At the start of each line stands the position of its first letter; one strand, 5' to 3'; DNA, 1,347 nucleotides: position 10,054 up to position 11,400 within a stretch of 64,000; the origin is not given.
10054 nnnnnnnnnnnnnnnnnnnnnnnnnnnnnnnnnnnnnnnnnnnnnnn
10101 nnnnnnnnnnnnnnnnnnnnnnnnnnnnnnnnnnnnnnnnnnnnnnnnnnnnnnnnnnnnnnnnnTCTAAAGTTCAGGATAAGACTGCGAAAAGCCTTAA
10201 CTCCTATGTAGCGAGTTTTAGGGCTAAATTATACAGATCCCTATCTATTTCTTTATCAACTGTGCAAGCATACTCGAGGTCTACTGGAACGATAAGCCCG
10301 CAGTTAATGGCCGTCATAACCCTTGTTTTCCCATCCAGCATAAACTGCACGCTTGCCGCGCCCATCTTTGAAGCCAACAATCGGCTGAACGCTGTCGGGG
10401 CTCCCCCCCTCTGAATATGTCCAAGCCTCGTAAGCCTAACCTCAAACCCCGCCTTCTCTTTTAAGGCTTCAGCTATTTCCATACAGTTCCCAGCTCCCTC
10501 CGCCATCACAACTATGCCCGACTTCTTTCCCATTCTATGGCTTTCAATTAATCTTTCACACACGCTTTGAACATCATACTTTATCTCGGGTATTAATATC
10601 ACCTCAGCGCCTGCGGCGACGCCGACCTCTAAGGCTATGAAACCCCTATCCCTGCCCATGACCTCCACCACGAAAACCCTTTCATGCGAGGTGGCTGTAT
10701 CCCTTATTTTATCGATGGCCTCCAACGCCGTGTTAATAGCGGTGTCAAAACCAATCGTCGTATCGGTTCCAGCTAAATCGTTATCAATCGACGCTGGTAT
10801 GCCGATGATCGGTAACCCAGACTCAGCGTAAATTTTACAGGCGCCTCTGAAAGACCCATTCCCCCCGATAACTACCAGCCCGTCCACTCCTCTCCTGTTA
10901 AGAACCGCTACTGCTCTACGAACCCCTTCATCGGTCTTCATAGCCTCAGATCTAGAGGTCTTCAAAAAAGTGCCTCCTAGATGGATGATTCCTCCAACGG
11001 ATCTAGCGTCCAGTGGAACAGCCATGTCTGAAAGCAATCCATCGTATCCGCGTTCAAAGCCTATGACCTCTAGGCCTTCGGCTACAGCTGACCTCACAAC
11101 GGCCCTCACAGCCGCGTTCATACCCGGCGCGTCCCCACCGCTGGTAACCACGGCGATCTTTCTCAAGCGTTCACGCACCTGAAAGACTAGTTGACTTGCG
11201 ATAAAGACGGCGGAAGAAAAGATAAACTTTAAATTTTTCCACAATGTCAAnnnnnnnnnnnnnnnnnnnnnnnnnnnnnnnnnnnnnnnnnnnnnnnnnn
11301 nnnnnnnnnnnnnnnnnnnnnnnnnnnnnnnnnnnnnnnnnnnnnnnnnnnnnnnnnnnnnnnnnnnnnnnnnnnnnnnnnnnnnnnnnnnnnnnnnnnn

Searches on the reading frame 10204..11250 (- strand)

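Call 62: search_protein_families(library=pfam, proteins=[window:10204-11250:-], max_evalue=0.00001)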
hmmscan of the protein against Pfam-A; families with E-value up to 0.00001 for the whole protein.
window:10204-11250:- (348 aa): 1 family
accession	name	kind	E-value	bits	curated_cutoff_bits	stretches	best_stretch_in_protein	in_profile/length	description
PF00365.25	PFK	-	2.2e-106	355.7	30.9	1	31-303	1-276/277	Phosphofructokinase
